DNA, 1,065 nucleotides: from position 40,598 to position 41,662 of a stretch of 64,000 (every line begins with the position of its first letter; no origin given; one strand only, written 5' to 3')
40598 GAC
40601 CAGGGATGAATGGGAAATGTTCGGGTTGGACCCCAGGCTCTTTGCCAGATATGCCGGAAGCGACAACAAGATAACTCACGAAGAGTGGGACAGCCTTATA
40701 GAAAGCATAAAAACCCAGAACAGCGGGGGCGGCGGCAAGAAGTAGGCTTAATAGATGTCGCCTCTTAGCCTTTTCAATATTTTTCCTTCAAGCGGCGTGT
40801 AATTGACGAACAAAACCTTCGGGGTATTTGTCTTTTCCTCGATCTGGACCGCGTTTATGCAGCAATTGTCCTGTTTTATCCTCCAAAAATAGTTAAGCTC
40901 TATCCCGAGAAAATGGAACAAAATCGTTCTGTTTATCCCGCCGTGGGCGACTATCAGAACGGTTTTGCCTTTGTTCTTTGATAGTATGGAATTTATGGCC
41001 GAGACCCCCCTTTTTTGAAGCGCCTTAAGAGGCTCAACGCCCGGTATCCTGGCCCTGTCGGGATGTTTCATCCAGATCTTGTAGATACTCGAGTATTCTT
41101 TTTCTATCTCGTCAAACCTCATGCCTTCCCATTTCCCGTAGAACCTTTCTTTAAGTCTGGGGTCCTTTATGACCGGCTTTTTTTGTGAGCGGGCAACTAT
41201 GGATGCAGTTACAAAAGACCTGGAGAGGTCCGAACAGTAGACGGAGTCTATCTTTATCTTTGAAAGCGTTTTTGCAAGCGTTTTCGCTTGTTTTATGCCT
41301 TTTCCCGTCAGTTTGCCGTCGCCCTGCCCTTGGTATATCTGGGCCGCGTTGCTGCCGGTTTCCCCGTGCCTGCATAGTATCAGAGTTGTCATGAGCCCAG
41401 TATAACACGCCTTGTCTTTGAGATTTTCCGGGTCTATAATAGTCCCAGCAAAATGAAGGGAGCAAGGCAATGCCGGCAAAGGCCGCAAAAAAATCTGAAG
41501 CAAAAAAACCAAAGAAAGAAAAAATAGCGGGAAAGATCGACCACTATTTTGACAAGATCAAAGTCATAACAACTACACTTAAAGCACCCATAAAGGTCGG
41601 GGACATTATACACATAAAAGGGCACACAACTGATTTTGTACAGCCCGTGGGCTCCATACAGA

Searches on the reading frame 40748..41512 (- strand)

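Call 46: search_protein_families(library=pfam, max_evalue=0.000001, proteins=[window:40748-41512:-])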
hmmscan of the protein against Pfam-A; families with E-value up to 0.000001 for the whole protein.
window:40748-41512:- (254 aa): 1 family
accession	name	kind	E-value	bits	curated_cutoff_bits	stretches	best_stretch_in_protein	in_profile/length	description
PF00300.27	His_Phos_1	-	5.3e-59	199.6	21.7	1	44-232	1-189/194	Histidine phosphatase superfamily (branch 1)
